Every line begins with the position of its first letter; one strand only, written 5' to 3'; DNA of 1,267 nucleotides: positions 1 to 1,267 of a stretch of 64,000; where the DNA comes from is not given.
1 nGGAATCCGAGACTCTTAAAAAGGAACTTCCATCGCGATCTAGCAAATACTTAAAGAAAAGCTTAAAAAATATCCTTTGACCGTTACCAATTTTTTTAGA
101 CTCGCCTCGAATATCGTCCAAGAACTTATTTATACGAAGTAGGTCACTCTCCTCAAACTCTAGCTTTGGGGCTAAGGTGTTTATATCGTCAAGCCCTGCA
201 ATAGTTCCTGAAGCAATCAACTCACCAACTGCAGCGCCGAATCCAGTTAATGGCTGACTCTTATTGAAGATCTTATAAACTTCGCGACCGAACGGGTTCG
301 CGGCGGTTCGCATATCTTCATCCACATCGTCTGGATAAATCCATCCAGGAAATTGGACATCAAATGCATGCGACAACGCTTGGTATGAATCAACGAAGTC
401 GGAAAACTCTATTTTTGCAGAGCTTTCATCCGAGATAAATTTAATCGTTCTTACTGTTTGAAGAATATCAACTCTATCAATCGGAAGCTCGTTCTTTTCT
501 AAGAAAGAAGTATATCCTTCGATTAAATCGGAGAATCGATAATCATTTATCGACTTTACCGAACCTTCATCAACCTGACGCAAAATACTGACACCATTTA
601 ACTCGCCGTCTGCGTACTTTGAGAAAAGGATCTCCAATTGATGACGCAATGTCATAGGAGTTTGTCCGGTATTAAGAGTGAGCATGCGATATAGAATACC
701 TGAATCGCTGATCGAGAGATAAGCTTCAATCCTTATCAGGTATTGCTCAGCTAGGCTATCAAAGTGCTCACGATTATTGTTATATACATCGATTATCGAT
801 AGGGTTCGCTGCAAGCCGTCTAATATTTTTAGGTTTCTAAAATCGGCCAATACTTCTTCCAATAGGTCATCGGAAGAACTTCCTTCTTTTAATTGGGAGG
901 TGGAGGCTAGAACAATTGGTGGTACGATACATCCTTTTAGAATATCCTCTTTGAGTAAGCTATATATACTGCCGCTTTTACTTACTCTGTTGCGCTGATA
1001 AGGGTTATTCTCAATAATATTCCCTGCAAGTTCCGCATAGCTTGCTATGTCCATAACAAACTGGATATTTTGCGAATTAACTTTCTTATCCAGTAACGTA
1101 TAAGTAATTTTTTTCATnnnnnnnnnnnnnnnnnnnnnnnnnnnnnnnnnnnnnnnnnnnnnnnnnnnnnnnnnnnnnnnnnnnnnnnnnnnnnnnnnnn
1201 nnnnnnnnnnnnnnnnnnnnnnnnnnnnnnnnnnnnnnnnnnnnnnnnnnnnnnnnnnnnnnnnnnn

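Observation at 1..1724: Low-GC DUF262-family gene (defense-island type) under control of an XRE regulator paralogous to the Rep-associated one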

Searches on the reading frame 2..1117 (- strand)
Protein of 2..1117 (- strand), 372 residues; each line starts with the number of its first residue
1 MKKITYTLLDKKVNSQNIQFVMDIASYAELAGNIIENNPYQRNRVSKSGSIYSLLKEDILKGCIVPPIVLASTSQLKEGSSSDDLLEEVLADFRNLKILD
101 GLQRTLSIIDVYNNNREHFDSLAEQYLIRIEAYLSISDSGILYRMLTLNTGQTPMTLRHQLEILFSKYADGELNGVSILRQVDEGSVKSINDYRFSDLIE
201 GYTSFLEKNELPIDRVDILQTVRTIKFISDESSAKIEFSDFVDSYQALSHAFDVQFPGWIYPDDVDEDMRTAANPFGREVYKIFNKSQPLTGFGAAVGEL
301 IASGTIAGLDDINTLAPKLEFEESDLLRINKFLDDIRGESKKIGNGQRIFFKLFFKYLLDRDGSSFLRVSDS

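Call 6: search_protein_families(library=pfam, proteins=[window:2-1117:-], max_evalue=1)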
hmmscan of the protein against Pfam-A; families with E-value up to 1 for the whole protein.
window:2-1117:- (372 aa): 2 families
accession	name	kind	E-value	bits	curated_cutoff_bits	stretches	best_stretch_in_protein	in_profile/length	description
PF03235.19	GmrSD_N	-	1.1e-05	26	33.2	1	35-179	12-78/199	GmrSD restriction endonuclease, N-terminal domain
PF20750.3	PAP_NTPase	-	0.19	12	27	1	171-199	162-190/194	Poly(A) polymerase nucleotidyltransferase domain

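Call 7: search_protein_families(library=padloc, proteins=[window:2-1117:-], max_evalue=1)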
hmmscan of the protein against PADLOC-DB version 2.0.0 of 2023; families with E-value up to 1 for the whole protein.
window:2-1117:- (372 aa): 2 families
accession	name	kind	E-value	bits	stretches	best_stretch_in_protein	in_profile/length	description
PDLC03835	DzbA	-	9e-113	375.5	1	3-371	3-380/393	-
PDLC00308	PtuA1|PtuA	-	0.005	13.9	1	73-138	367-433/449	AAA ATPase domain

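Call 8: search_protein_families(library=ncbifam, proteins=[window:2-1117:-], max_evalue=1)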
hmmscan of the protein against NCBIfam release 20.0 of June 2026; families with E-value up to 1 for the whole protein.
window:2-1117:- (372 aa): 0 families

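Call 9: search_protein_families(library=phrogs, proteins=[window:2-1117:-], max_evalue=0.1)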
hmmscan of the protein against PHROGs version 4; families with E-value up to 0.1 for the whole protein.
window:2-1117:- (372 aa): 3 families
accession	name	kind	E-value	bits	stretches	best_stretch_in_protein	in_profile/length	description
phrog_27603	-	unknown function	6.4e-18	65.8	1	6-256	2-260/387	-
phrog_1583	-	unknown function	0.00095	19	1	18-117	17-106/417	-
phrog_2598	-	unknown function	0.014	15.5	1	11-200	27-130/352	-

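Call 14: find_homologous_proteins(query=window:2-1117:-)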
Query window:2-1117:- (372 aa): 2560 proteins with E <= 0.001 among 8000 candidates; the best 120 are listed.
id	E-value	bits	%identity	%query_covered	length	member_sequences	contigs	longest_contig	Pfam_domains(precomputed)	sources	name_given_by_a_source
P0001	2.0e-238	808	100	100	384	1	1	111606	PF03235.20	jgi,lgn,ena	-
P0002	1.0e-212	724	90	100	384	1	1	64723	PF03235.20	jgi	jgi:hypothetical protein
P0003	3.5e-208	709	87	100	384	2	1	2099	PF03235.20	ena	-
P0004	1.4e-206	704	87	100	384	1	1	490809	PF03235.20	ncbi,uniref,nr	ncbi:hypothetical protein [Janthinobacterium sp. FW305-128]|uniref:hypothetical protein n=1 Tax=Jant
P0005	1.0e-204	698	86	100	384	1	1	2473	PF03235.20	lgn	-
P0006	3.7e-203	692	85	100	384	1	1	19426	PF03235.20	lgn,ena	-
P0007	6.9e-202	688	84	100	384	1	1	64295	PF03235.20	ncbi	ncbi:TPA: hypothetical protein ACXNHW_005614 [Pseudomonas aeruginosa]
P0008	1.1e-201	688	85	100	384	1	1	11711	PF03235.20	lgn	-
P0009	2.4e-201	686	85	100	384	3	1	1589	PF03235.20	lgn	-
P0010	1.5e-200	684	84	100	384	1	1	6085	PF03235.20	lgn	-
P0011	3.5e-198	676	83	100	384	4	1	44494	PF03235.20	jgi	-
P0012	1.3e-197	674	83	100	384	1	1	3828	PF03235.20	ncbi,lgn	-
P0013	3.1e-197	673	82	100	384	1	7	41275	PF03235.20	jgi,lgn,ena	-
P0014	2.2e-193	660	81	100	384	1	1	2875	PF03235.20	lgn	-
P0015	5.2e-193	659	81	100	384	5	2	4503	PF03235.20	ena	-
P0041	5.3e-186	636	78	100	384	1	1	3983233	PF03235.20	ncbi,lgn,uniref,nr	ncbi:hypothetical protein HG264_14350 [Pseudomonas sp. gcc21]|uniref:hypothetical protein n=1 Tax=Ps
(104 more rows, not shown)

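Call 23: find_encoding_contigs(protein=P0002, flank=8000, max_places=3)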
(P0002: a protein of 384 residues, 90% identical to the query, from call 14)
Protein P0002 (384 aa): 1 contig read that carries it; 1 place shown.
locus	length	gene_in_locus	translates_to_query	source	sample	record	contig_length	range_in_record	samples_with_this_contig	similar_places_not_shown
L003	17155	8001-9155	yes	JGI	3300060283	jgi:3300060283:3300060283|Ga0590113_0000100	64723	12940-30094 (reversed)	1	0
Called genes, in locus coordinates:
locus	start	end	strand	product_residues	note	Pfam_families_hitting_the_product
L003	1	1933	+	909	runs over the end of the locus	PF10593:Z1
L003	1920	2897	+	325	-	PF14390:DUF4420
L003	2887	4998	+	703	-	PF22879:AIPR_N, PF10592:AIPR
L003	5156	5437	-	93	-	-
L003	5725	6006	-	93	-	-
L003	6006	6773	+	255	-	PF03372:Exo_endo_phos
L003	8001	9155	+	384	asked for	PF03235:GmrSD_N (weak)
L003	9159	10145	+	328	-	-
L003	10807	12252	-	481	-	PF13356:Arm-DNA-bind_3, PF22022:Phage_int_M, PF00589:Phage_integrase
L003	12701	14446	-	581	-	PF13489:Methyltransf_23, PF08241:Methyltransf_11, PF08242:Methyltransf_12, PF13649:Methyltransf_25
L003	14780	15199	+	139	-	-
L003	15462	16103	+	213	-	PF00485:PRK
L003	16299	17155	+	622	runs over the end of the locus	PF01594:AI-2E_transport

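Call 24: find_encoding_contigs(protein=P0004, flank=8000, max_places=3)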
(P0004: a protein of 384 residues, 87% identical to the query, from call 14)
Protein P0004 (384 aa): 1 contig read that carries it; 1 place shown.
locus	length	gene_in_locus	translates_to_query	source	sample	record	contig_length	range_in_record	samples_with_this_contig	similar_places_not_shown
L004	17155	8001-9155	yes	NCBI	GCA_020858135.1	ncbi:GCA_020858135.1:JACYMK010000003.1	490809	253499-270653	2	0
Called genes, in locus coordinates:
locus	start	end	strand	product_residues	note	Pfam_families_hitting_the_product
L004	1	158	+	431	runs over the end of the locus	-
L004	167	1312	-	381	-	PF12167:Arm-DNA-bind_2, PF14659:Phage_int_SAM_3 (weak), PF22022:Phage_int_M (faint), PF00589:Phage_integrase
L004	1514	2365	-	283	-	PF01507:PAPS_reduct (weak)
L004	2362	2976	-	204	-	-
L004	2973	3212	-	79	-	-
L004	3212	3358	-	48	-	-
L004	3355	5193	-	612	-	PF05840:Phage_GPA, PF23343:REP_ORF2-G2P (weak)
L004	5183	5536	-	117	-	-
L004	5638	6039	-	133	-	-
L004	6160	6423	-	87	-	PF04606:Ogr_Delta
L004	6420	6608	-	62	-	-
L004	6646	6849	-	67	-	-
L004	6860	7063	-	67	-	-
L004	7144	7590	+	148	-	PF01381:HTH_3 (weak)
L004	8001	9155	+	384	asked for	PF03235:GmrSD_N (weak)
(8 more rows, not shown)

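Call 25: find_encoding_contigs(protein=P0007, flank=8000, max_places=3)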
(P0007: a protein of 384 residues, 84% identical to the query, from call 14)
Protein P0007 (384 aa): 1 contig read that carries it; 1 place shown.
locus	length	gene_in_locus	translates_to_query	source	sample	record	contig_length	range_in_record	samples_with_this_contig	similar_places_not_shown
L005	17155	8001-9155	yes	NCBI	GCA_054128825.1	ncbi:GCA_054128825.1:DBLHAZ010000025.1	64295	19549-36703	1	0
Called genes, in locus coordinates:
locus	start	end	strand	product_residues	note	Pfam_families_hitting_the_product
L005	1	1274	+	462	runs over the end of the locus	PF00083:Sugar_tr, PF07690:MFS_1, PF21987:YajR_YAM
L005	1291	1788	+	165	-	PF00436:SSB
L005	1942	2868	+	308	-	PF00589:Phage_integrase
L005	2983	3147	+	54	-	-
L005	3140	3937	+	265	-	-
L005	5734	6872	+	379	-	PF01527:HTH_Tnp_1, PF13518:HTH_28 (faint), PF13276:HTH_21, PF00665:rve, PF13683:rve_3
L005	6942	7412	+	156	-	-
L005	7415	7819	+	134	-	-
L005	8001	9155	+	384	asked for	PF03235:GmrSD_N (weak)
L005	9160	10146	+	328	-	-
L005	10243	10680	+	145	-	-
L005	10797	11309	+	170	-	-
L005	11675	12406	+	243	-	-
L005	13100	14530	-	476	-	PF00425:Chorismate_bind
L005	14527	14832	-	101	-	PF01817:CM_2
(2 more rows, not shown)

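Call 26: find_encoding_contigs(protein=P0041, flank=8000, max_places=3)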
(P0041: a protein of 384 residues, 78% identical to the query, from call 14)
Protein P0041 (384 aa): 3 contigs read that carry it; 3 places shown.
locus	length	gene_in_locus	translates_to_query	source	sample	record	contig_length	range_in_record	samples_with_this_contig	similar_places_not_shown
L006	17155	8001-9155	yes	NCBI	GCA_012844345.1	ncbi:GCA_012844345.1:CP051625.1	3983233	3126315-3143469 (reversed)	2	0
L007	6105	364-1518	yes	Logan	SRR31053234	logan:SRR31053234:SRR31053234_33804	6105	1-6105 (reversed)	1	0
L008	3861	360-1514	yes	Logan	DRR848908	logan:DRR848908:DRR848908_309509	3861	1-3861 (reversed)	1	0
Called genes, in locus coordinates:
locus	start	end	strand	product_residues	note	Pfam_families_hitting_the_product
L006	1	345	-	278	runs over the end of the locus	PF01636:APH (weak), PF04655:APH_6_hur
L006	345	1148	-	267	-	PF01636:APH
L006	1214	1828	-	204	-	PF00239:Resolvase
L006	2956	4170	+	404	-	PF07690:MFS_1, PF00083:Sugar_tr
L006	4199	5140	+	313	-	PF00126:HTH_1, PF03466:LysR_substrate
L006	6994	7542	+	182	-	-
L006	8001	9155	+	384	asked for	PF03235:GmrSD_N (weak)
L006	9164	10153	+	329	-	-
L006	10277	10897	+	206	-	PF00589:Phage_integrase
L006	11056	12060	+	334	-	PF16289:PIN_12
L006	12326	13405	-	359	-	PF00145:DNA_methylase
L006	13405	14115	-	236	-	PF18737:HEPN_MAE_28990, PF18735:HEPN_RiboL-PSP (weak)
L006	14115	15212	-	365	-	PF03235:GmrSD_N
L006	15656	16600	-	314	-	PF00817:IMS (weak), PF11799:IMS_C, PF13438:DUF4113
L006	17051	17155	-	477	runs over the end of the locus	PF02321:OEP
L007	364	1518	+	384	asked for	PF03235:GmrSD_N (weak)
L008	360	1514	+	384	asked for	PF03235:GmrSD_N (weak)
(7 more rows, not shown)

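Call 46: search_solved_structures(query=A1, max_evalue=1, show_alignments=2)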
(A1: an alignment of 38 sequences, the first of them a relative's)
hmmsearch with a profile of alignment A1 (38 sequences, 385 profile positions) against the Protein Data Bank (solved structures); distinct sequences matched with E-value up to 1: 1.
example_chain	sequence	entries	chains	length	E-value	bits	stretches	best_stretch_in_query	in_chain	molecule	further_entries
3bee_A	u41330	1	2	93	0.27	13.4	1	190-229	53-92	Putative YfrE protein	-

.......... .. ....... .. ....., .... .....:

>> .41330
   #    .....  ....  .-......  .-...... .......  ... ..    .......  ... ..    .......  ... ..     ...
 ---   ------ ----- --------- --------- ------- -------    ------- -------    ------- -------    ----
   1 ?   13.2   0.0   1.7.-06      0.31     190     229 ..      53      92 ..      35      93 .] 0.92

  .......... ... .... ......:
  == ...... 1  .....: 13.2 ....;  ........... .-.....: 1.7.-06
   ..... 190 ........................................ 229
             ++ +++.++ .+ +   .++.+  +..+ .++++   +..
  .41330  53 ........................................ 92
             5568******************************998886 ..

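Call 51: predict_structure(alignment_id=A1)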
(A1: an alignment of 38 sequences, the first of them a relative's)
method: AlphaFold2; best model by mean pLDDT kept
length: 384 residues; sequences in the alignment: 38
mean_pLDDT: 86.4   pTM: 0.82
mean pLDDT of the five models: 86.4, 85.6, 84.9, 84.8, 83.5
residues with pLDDT >= 90: 198; 70-90: 144; 50-70: 33; < 50: 9
segments of 3 or more residues with pLDDT < 50: 45-48, 232-234
pLDDT, mean of each block of 10 residues (from residue 1): 89 89 94 83 53 82 90 84 89 85 88 94 92 87 74 67 83 89 77 93 91 64 72 67 95 91 90 92 95 96 89 92 95 93 92 98 95 97 87
secondary structure, 60 per line:
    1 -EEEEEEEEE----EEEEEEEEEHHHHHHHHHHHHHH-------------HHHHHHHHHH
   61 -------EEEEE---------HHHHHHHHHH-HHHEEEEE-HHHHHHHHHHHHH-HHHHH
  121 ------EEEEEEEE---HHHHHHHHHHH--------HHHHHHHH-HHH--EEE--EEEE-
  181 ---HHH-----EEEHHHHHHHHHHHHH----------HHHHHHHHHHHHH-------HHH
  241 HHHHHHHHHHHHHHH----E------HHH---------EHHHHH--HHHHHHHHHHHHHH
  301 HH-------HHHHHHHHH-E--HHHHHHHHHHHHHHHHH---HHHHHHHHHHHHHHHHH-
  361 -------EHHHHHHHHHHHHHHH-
elements in order: E2-10 E15-23 H24-37 H51-60 E68-72 H82-91 E96-100 H102-114 H116-120 E127-134 H138-148 H157-164 E171-173 E176-179 E192-194 H195-207 H218-230 H238-255 H280-284 H287-302 H310-318 H323-339 H343-359 H369-383

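Call 55: fold_search(model_id=the predicted structure, library=pdb)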
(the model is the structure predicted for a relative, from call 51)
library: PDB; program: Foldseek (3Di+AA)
matches with E <= 10: 89; with E <= 0.001: 0
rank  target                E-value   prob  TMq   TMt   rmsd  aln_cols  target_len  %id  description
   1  5cwg                  7.9e-01  0.21  0.17  0.27  11.8       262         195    7  Crystal structure of de novo designed helical repeat protein DHR10 (released 2015-12-16)
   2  5xjy_A                9.9e-01  0.02  0.09  0.04  26.8       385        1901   11  Cryo-EM structure of human ABCA1 (released 2017-06-07)
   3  7bnr_A                1.3e+00  0.20  0.18  0.32  16.1       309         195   10  Crystal structure of a ParB Q52A mutant from Myxococcus xanthus bound to CTPyS (released 2021-09-08)
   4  4c5f_A                1.4e+00  0.06  0.15  0.17  17.5       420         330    8  Structure of Lytic Transglycosylase MltC from Escherichia coli at 2.3 A resolution. (released 2014-07-23)
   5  7bnr_B                1.5e+00  0.13  0.15  0.27  16.4       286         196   12  Crystal structure of a ParB Q52A mutant from Myxococcus xanthus bound to CTPyS (released 2021-09-08)
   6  8jgt                  1.5e+00  0.02  0.09  0.08  19.0       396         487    9  Crystal structure of Deinococcus radiodurans exopolyphosphatase E114A mutant (released 2024-05-15)
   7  9ugb_B                1.6e+00  0.02  0.11  0.07  25.0       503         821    8  Cryo-EM structure of the Pma1 with ordered N-terminal extension in the activated state (released 2025-06-04)
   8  8yzx_A                2.1e+00  0.04  0.14  0.15  21.0       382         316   11  Sesquiterpene synthase SydA (released 2025-04-30)
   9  1w07_A                2.3e+00  0.03  0.11  0.08  25.2       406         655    8  Arabidopsis thaliana acyl-CoA oxidase 1 (released 2004-12-15)
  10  9imq_B                2.4e+00  0.06  0.15  0.18  15.4       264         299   13  Crystal structure of a C45 isoprenyl diphosphate synthase, Rv0562 from Mycobacterium tuberculosis (released 2025-07-09)
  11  9hqd_B                2.5e+00  0.04  0.12  0.15  16.7       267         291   10  T-Muurolol Synthase from Roseiflexus castenholzii (TmS) in complex with 2,3-DHFPP [P2(1)2(1)2(1)] (released 2025-12-24)
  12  3aqb_B                2.9e+00  0.02  0.10  0.11  22.8       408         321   12  M. luteus B-P 26 heterodimeric hexaprenyl diphosphate synthase in complex with magnesium (released 2010-11-10)
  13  3wcm_C                3.3e+00  0.04  0.14  0.16  15.6       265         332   10  The complex structure of HsSQS wtih ligand, ER119884 (released 2014-06-18)
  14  5ztf                  3.3e+00  0.02  0.12  0.07  27.3       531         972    9  Structure of Ca2+ ATPase (released 2019-05-22)
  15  7tbz_A                3.5e+00  0.02  0.13  0.05  26.1       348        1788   11  The structure of ABCA1 Y482C (released 2022-01-26)
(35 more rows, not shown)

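Call 84: search_dna_similar(query=P0001, collection=phages, mode=protein, max_rows=15, max_evalue=0.00001)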
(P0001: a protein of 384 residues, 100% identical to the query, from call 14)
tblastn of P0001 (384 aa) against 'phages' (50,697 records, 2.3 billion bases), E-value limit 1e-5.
No match.

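Call 86: find_related_loci(query=A1, collection=viral_contigs, flank=5000)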
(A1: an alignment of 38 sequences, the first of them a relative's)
Query A1 (384 aa) in viral_contigs; peptide patterns used: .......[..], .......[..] (x = any residue, [..] = any of these).
46 stretches matched a pattern; 13 encode a relative of the query (tblastn E <= 1e-3); 13 distinct loci.
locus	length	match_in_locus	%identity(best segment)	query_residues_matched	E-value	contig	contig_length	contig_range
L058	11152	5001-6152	87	1-384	0e+0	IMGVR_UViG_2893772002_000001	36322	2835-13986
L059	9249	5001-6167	35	3-383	1e-75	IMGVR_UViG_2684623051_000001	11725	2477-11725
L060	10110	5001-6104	34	3-366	9e-73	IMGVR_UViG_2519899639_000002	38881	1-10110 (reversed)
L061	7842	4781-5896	36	3-366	2e-72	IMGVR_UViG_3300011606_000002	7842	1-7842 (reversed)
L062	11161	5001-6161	35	3-366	1e-64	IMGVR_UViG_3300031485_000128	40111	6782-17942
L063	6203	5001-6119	35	9-359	2e-62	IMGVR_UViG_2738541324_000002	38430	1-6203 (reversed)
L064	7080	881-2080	31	8-377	7e-57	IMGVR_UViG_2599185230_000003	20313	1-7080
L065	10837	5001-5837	26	7-279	2e-19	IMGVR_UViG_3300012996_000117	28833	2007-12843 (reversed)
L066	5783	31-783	25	10-261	6e-18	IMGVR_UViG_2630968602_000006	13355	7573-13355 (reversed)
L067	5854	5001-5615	30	3-206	5e-17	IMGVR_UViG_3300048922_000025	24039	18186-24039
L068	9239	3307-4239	25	4-300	3e-17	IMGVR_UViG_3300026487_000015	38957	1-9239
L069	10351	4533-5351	24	8-260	2e-13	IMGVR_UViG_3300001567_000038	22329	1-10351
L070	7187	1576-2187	21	59-214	1e-6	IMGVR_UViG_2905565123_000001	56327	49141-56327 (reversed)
